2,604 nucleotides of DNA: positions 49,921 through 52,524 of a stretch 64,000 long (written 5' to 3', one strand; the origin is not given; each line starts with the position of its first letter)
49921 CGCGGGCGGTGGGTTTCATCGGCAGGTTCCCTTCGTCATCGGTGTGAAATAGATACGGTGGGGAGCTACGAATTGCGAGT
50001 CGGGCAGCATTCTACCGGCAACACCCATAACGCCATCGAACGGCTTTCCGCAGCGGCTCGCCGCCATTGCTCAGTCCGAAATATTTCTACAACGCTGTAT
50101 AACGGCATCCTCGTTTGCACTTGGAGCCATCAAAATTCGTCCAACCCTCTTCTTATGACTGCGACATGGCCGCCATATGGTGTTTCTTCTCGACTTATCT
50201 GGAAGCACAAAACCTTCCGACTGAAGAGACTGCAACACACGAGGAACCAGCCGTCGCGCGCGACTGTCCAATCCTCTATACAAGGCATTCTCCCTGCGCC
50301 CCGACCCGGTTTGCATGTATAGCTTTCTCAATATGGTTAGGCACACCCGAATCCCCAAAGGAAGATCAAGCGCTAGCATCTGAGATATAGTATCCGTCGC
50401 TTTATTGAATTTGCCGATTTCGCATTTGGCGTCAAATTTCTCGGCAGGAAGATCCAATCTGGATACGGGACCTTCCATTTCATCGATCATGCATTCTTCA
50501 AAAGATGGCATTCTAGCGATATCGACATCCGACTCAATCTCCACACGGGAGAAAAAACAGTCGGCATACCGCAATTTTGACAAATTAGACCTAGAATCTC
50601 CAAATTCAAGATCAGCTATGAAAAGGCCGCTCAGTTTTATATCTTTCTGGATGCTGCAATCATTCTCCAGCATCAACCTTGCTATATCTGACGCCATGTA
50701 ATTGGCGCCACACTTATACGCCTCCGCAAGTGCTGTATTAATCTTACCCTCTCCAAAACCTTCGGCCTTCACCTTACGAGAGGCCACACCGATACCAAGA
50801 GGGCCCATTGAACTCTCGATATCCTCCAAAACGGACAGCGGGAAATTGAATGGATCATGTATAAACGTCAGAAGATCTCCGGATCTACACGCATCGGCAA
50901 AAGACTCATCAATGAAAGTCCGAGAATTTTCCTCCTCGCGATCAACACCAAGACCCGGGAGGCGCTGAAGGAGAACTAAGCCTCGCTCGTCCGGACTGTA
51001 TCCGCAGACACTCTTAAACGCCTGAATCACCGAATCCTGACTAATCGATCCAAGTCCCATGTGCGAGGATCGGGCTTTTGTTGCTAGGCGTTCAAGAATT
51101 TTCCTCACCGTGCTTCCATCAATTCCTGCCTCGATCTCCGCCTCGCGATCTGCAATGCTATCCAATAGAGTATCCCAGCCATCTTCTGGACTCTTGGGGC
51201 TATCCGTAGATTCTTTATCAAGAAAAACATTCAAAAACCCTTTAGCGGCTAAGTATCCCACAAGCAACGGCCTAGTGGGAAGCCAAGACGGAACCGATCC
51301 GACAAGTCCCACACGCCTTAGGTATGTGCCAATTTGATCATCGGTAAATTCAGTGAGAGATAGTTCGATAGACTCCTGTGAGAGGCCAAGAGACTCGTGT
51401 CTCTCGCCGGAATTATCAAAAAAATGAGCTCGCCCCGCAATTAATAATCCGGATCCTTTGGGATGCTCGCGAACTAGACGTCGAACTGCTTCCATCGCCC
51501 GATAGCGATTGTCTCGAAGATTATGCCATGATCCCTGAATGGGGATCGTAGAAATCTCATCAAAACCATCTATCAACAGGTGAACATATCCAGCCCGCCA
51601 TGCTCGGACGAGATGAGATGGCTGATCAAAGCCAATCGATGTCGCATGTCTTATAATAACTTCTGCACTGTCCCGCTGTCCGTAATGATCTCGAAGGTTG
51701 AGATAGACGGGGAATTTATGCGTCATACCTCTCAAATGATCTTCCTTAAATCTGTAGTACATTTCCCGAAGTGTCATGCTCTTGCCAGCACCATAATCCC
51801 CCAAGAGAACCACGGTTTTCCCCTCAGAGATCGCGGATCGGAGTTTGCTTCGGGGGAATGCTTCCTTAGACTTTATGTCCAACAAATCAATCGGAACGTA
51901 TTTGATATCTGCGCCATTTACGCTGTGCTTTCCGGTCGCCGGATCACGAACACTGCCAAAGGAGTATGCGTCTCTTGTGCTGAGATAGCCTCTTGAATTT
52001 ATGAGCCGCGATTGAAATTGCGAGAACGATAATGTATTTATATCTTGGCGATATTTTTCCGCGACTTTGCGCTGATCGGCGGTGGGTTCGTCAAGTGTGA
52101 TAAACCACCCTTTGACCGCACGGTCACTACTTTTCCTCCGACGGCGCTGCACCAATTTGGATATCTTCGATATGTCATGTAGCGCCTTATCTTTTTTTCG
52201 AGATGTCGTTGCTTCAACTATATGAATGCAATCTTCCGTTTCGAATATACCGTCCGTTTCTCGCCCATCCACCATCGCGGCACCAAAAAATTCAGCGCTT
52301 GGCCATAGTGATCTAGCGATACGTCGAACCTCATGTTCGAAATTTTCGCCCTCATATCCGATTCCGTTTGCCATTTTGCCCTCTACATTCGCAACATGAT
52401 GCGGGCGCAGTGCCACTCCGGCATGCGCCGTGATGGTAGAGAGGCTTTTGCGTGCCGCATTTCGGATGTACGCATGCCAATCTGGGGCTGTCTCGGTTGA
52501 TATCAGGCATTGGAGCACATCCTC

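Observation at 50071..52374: Low-GC PD-(D/E)xK-nuclease + NACHT STAND NTPase gene (bacterial NLR-like) inserted between the dpp operon and the LPS heptosyltransferase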

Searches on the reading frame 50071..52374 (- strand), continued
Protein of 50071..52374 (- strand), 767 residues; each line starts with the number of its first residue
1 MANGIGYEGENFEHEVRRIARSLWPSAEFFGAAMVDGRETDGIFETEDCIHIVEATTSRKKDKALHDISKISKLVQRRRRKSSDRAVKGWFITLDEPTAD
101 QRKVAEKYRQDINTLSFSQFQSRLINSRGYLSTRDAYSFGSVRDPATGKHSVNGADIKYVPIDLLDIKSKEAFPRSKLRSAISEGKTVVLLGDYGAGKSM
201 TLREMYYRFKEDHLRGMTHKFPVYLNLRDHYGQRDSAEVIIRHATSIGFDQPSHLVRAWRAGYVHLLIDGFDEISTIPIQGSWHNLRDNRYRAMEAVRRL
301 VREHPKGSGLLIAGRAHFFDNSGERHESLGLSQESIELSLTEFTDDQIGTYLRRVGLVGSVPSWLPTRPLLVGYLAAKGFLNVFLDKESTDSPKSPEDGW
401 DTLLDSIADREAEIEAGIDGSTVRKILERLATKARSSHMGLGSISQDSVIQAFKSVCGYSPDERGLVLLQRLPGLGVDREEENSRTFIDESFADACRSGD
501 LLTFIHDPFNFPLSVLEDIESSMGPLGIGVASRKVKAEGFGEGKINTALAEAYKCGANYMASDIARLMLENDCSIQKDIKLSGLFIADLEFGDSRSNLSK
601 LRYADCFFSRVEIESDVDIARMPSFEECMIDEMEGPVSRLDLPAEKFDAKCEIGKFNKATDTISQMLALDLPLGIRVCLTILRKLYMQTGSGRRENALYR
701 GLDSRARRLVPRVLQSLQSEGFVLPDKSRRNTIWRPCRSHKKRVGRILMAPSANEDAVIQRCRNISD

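Call 100: search_protein_families(library=padloc, alignment_id=A5, max_evalue=0.00001)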
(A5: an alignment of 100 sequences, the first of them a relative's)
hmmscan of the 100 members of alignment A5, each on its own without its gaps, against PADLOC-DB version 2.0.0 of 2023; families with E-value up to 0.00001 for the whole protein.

A. member 1, L004:5219-6775:+ (518 aa): 0 families

B. families by the number of members that match (of 100 scanned): 262 families (the first 25 are shown)
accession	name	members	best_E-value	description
PDLC04134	mad2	6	3.9e-50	mads_2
PDLC03021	MTase_I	3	1e-135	Type I methyltransferase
PDLC03025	MTase_I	3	3e-58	Type I methyltransferase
PDLC02503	BrxHI|BrxHII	3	2.2e-40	BrxHI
PDLC02864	DpdF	3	5.6e-18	DpdF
PDLC02707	PbeA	3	2.1e-16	PbeA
PDLC03335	MTase_II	3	4.7e-15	Type II methyltransferase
PDLC04140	mad8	3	1.2e-14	mads_8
PDLC02861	DpdF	3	1.6e-12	DpdF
PDLC03035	MTase_I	2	2e-222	Type I methyltransferase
PDLC00659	HmaA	2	2.2e-209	SNF2 helicase / DEAD-box helicase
PDLC03597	REase_MTase_IIG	2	2.3e-190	Type IIG restriction enzyme-methyltransferase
PDLC02620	DrmD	2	3.2e-158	DrmD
PDLC02500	BrxHI|BrxHII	2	2.8e-114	BrxHI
PDLC02504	BrxHI|BrxHII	2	5.7e-111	BrxHII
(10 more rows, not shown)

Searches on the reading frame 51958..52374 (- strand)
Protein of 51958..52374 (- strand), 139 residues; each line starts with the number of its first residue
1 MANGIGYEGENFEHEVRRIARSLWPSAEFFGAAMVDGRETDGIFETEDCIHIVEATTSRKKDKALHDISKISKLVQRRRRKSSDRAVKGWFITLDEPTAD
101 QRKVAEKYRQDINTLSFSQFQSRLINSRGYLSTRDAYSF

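Call 33: search_protein_families(library=pfam, proteins=[window:51958-52374:-], max_evalue=10)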
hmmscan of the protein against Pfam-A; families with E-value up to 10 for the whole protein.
window:51958-52374:- (139 aa): 1 family
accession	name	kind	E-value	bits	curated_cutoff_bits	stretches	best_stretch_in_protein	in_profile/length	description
PF22722.2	NA-iREase1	-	0.081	13.4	27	1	74-118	57-102/106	NACHT-associated inactive Restriction Endonuclease 1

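Call 36: predict_structure(alignment_id=A2)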
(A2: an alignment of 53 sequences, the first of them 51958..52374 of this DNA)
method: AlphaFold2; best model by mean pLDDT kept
length: 139 residues; sequences in the alignment: 53
mean_pLDDT: 84.6   pTM: 0.79
mean pLDDT of the five models: 84.6, 82.9, 81.4, 78.5, 77.5
residues with pLDDT >= 90: 76; 70-90: 34; 50-70: 25; < 50: 4
segments of 3 or more residues with pLDDT < 50: 1-4
pLDDT, mean of each block of 10 residues (from residue 1): 56 90 85 64 89 95 95 92 90 97 95 95 74 66
secondary structure, 60 per line:
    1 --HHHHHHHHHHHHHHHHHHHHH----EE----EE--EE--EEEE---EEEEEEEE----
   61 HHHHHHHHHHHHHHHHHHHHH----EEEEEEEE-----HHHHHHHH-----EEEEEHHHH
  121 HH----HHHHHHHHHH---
elements in order: H3-23 E42-45 E49-56 H61-81 E86-93 H99-106 E112-116 H117-122 H127-136

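Call 40: search_solved_structures(query=A2, max_evalue=10, show_alignments=0)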
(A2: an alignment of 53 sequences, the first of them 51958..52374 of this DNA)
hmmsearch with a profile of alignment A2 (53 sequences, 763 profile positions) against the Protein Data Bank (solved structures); distinct sequences matched with E-value up to 10: 7.
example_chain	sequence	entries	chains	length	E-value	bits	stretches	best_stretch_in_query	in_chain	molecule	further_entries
6fn1_A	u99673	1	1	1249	0.22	12.7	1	151-202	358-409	Human-mouse chimeric ABCB1 (ABCBHM)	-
6fn4_A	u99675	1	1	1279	0.23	12.6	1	151-202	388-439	Apo form of Human-mouse chimeric ABCB1 (ABCB1HM) in complex with Antigen binding fragment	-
1vci_A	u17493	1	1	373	0.39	11.8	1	152-202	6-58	sugar-binding transport ATP-binding protein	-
5he8_A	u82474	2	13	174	0.42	11.7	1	170-222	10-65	Helicase loader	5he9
1v43_A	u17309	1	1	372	0.45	11.6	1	153-202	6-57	sugar-binding transport ATP-binding protein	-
7w01_A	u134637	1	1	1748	1.1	10.3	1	161-201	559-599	Phospholipid-transporting ATPase ABCA3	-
7w02_A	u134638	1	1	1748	1.1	10.3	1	161-201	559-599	Phospholipid-transporting ATPase ABCA3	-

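Call 86: search_protein_representatives(alignment_id=A4)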
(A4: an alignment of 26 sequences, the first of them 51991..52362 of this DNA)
Query: 26 sequences, 124 profile positions. Proteins with E-value up to 0.001 (for the whole library): 449; up to 1e-10: 363; up to 1e-30: 123. The best 150 are listed.
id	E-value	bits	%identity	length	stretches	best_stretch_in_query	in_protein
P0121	7.3e-60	216.4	-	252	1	1-124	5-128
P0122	1.3e-57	209.1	-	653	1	1-124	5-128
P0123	4.2e-55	201.1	-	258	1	2-123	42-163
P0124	1.5e-50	186.4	-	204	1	3-123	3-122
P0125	2.4e-50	185.7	-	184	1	3-123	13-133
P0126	1.4e-49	183.3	-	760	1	4-123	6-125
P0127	3.1e-49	182.1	-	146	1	2-113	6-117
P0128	2.1e-47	176.2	-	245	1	2-109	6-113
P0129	2.8e-47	175.8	-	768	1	4-124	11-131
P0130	4.8e-47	175.0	-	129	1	6-124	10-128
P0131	1.0e-46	174.0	-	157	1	2-123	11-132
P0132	1.7e-44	166.8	-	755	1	3-124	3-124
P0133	6.2e-44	165.0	-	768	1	4-123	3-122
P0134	6.3e-44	165.0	-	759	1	2-124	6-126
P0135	9.6e-44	164.4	-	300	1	5-123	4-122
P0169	3.5e-38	146.4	-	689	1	2-123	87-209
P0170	3.9e-38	146.3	-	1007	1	7-122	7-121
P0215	1.0e-33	132.0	-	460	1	2-123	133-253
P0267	5.2e-28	113.6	-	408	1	33-124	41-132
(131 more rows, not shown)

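Call 91: search_protein_families(library=pfam, proteins=[P0170, P0169, P0215, P0122, P0267], max_evalue=0.01)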
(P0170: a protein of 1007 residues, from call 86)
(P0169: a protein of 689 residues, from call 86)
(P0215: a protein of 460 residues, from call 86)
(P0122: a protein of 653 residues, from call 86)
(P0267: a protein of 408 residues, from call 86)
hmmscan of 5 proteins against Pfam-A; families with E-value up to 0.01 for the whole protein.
P0170 (1007 aa): 7 families
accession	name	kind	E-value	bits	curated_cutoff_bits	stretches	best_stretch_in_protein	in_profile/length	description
PF14099.13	Polysacc_lyase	-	5.8e-26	92.1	29.9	1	450-669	7-210/210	Polysaccharide lyase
PF16403.11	Bact_surface_Ig-like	-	8.6e-16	58.2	27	1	808-879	1-71/71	Bacterial surface protein, Ig-like domain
PF00041.27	fn3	-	4.4e-05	24.1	25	1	342-417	1-76/84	Fibronectin type III domain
PF18981.6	InlK_D3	-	0.0001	22.7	25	1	845-879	40-73/75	Internalin K domain (D3/D4)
PF13750.12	Big_3_3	-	0.00056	20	27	0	856-875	123-142/157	Bacterial Ig-like domain (group 3)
PF19077.6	Big_13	-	0.0054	17.6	27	0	801-877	24-98/102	Bacterial Ig-like domain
PF20164.4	GspA_SrpA_N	-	0.0063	17.3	27.4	0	854-880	86-112/117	GspA/SrpA SigLec-like domain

P0169 (689 aa): 2 families
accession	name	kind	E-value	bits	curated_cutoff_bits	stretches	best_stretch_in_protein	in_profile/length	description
PF05729.18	NACHT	-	5.3e-07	30.1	26.7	1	267-433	3-162/167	NACHT domain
PF20720.3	nSTAND3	-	0.0056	16.8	27.2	1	256-298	9-52/155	Novel STAND NTPase 3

P0215 (460 aa): 2 families
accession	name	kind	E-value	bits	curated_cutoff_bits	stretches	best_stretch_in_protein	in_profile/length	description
PF05729.18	NACHT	-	5.9e-05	23.4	26.7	1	312-412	2-100/167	NACHT domain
PF13191.12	AAA_16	-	0.0085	17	32.6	0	310-437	22-137/167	AAA ATPase domain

P0122 (653 aa): 4 families
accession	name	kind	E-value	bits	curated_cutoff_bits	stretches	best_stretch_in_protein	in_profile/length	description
PF05729.18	NACHT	-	1.7e-08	34.9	26.7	1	184-314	2-136/167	NACHT domain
PF13191.12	AAA_16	-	0.00056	20.9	32.6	1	176-258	16-96/167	AAA ATPase domain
PF13401.12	AAA_22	-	0.0025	18.6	27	0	181-239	4-56/130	AAA domain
PF24883.2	NPHP3_N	-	0.0059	17.3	24.8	0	171-238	11-73/164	Nephrocystin 3, N-terminal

P0267 (408 aa): 3 families
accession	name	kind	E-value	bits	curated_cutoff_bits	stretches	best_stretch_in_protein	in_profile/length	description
PF05729.18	NACHT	-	8.9e-09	35.8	26.7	1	187-351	2-160/167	NACHT domain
PF09002.17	Card1_endonuc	-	0.00032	20.7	26.4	1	28-118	32-115/136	Card1-like, endonuclease domain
PF13191.12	AAA_16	-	0.0038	18.2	32.6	0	179-230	16-85/167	AAA ATPase domain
